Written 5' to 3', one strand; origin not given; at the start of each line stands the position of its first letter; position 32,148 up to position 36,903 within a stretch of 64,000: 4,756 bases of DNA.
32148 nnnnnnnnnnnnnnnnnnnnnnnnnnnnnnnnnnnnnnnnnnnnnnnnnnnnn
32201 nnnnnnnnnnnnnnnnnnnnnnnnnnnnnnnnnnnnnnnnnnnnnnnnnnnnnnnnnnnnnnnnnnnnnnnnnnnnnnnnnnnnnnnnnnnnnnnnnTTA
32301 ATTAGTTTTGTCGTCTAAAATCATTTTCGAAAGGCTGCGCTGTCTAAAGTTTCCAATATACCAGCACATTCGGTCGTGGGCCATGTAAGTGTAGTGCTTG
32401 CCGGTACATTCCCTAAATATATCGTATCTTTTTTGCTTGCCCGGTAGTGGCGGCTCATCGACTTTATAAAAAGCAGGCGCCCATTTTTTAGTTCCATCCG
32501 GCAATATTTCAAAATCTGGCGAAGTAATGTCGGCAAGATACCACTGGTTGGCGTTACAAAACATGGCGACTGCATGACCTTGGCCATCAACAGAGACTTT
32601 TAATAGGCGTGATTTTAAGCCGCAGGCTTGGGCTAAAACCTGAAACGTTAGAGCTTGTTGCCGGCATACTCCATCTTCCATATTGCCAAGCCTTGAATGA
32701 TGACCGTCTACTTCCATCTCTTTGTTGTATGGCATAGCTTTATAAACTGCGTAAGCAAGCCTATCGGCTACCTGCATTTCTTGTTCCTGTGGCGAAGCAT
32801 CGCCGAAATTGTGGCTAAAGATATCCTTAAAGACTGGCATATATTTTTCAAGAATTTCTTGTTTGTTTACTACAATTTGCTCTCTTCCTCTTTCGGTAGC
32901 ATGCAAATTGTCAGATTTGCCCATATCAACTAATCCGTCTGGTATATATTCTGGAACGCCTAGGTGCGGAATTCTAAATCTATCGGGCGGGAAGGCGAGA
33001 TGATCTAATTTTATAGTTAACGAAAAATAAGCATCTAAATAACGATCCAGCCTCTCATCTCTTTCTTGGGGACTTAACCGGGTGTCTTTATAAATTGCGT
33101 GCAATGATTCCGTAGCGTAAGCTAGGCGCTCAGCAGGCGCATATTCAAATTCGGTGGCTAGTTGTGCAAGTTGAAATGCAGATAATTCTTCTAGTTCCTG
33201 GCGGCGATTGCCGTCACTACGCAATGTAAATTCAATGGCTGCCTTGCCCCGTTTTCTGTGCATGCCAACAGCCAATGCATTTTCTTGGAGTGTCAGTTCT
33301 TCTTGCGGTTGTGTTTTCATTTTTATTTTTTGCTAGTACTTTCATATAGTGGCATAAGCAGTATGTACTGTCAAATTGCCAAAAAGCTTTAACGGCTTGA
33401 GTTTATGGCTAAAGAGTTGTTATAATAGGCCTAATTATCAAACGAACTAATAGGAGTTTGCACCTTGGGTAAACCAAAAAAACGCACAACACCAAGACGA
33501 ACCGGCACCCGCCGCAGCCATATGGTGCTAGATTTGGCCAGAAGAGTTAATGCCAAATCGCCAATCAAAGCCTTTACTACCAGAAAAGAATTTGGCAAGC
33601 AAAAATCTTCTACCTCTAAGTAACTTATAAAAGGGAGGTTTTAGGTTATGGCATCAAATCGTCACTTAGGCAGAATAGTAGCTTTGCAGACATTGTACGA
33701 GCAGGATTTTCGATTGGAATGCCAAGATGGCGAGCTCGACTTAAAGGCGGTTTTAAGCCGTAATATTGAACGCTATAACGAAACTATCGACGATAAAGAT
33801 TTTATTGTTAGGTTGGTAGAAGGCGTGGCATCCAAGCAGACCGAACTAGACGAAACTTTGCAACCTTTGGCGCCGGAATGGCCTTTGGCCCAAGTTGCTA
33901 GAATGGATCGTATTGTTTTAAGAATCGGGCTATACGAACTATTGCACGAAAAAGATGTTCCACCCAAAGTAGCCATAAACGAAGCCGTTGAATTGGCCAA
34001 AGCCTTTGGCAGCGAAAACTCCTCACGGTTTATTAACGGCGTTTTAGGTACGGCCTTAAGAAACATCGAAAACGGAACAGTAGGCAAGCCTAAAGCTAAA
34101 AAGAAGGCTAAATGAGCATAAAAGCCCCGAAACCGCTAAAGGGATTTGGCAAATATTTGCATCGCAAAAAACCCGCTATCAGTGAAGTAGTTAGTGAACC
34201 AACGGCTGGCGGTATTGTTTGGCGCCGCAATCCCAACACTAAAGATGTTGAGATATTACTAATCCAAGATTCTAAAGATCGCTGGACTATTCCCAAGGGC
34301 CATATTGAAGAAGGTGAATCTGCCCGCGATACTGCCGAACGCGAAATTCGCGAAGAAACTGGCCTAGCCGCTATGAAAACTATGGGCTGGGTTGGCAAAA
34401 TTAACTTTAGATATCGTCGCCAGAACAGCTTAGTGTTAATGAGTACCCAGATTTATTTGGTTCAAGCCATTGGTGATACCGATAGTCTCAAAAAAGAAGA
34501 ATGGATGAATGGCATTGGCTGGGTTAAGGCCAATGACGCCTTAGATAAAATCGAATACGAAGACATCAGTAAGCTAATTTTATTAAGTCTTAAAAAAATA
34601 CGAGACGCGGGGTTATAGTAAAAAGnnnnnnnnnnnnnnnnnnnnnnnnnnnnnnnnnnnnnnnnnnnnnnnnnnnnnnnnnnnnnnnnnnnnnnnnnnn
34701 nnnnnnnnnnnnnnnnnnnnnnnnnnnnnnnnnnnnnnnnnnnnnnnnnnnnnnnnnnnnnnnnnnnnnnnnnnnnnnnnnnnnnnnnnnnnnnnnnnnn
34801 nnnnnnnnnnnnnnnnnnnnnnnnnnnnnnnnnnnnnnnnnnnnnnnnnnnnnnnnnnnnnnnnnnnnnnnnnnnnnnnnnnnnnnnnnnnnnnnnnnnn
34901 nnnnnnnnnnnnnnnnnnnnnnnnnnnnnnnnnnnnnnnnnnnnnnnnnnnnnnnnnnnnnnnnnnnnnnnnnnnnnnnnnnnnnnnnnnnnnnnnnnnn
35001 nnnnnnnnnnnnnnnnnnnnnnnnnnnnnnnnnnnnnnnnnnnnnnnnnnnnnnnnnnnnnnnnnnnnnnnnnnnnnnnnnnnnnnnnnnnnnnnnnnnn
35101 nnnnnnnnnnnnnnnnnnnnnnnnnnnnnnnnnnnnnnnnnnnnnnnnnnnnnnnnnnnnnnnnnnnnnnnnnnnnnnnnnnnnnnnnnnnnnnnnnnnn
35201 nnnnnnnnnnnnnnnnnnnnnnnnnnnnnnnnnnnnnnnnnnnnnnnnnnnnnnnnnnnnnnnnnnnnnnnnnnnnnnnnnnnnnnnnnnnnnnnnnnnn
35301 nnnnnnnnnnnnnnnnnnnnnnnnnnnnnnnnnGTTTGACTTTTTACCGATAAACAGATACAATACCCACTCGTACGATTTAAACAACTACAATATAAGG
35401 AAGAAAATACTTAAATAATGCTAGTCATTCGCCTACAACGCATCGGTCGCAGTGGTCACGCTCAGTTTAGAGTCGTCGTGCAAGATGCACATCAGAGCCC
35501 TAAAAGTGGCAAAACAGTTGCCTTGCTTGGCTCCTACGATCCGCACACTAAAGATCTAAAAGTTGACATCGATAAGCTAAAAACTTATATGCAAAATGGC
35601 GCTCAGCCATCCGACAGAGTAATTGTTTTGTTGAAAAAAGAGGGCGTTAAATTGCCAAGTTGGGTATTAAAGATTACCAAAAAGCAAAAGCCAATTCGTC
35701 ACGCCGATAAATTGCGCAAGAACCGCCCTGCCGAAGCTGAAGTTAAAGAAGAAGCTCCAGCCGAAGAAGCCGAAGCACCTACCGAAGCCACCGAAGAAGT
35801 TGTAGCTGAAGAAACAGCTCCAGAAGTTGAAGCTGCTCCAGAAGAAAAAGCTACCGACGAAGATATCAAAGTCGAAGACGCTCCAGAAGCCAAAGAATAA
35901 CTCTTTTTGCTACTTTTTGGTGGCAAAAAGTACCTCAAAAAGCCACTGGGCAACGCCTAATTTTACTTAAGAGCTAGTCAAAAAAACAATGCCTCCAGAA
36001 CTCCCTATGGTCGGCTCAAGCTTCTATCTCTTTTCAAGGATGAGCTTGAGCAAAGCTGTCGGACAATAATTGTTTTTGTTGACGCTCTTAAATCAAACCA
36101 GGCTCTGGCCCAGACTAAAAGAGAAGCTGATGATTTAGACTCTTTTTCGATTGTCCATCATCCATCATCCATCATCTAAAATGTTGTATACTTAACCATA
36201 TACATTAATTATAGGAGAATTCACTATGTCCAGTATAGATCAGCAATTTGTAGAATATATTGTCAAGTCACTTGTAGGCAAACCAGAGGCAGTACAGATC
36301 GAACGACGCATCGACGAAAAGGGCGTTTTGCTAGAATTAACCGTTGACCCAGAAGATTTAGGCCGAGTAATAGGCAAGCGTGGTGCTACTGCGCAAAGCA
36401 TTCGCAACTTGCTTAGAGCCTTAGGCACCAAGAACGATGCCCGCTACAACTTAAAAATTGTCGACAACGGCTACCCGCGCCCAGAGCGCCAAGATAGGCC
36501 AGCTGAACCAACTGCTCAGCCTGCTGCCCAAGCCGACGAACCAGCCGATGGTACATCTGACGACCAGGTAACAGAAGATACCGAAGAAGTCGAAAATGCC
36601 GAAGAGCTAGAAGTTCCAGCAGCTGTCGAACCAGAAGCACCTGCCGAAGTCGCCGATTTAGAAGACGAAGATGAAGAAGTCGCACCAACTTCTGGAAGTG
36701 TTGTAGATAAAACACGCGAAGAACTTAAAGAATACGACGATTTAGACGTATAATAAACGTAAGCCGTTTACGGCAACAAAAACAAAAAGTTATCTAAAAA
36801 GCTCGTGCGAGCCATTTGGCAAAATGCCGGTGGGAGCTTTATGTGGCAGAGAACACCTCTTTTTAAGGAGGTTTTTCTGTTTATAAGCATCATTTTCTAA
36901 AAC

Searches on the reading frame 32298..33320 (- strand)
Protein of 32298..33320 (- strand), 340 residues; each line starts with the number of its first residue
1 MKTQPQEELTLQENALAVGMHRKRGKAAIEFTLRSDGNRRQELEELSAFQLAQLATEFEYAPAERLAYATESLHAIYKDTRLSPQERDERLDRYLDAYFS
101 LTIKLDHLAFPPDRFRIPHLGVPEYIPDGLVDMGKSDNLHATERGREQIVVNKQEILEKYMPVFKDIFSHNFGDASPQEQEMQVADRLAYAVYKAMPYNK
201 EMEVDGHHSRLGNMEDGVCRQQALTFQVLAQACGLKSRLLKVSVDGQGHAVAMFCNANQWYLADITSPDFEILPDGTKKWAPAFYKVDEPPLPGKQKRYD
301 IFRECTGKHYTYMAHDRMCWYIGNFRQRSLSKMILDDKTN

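Call 48: search_protein_families(library=pfam, max_evalue=0.001, proteins=[window:32298-33320:-])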
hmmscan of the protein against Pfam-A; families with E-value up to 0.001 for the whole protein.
window:32298-33320:- (340 aa): 2 families
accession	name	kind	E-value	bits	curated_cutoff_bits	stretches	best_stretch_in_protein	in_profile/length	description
PF01841.26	Transglut_core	-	1.9e-06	28.5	23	1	178-264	11-107/108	Transglutaminase-like superfamily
PF14381.12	EDR1_CTR1_ARMC3_pept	-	6.9e-06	26.4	27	1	196-246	123-173/203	EDR1/CTR1/ARMC3, peptidase-like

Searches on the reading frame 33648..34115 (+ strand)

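Call 49: search_protein_families(library=pfam, max_evalue=0.001, proteins=[window:33648-34115:+])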
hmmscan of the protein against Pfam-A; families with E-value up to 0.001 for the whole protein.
window:33648-34115:+ (155 aa): 1 family
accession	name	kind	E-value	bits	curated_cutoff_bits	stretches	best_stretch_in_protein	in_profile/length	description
PF01029.23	NusB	-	1.6e-34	119.6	23.1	1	9-137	4-132/133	NusB family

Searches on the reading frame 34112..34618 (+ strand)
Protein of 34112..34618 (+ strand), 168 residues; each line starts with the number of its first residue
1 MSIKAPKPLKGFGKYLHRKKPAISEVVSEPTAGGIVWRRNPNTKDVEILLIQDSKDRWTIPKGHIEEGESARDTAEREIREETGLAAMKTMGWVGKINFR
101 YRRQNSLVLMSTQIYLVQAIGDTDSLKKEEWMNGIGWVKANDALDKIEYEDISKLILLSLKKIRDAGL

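Call 49: search_protein_families(library=pfam, max_evalue=0.001, proteins=[window:34112-34618:+])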
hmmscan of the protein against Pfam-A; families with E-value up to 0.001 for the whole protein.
window:34112-34618:+ (168 aa): 1 family
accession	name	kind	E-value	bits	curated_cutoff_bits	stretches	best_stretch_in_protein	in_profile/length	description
PF00293.34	NUDIX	-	7.2e-16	58.9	21.1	1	35-148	8-123/134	NUDIX domain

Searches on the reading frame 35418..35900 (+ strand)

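Call 49: search_protein_families(library=pfam, max_evalue=0.001, proteins=[window:35418-35900:+])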
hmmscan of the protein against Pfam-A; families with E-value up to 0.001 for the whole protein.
window:35418-35900:+ (160 aa): 2 families
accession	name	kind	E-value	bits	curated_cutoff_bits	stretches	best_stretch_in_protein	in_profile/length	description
PF00886.24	Ribosomal_S16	-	6.4e-12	45.7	27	1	8-65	1-62/62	Ribosomal protein S16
PF24062.1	DUF7362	-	0.00093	19.9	27.6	0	63-126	85-145/163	Domain of unknown function (DUF7362)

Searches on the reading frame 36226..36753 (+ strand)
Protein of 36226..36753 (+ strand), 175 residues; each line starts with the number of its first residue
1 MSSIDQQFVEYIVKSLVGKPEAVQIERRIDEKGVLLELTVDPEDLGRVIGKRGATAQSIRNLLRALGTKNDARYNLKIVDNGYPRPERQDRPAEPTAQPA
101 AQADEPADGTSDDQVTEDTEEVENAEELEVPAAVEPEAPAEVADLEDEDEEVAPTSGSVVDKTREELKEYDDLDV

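Call 13: search_protein_families(library=pfam, max_evalue=0.01, proteins=[window:36226-36753:+])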
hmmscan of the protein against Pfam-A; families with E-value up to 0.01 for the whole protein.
window:36226-36753:+ (175 aa): 2 families
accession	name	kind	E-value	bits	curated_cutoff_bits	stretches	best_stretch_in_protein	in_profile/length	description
PF13083.13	KH_KhpA-B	-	2.5e-21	75.8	32.1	1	6-78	1-73/73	KhpA/KhpB, KH domain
PF00013.35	KH_1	-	0.0035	17.5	21.5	0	37-61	3-27/66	KH domain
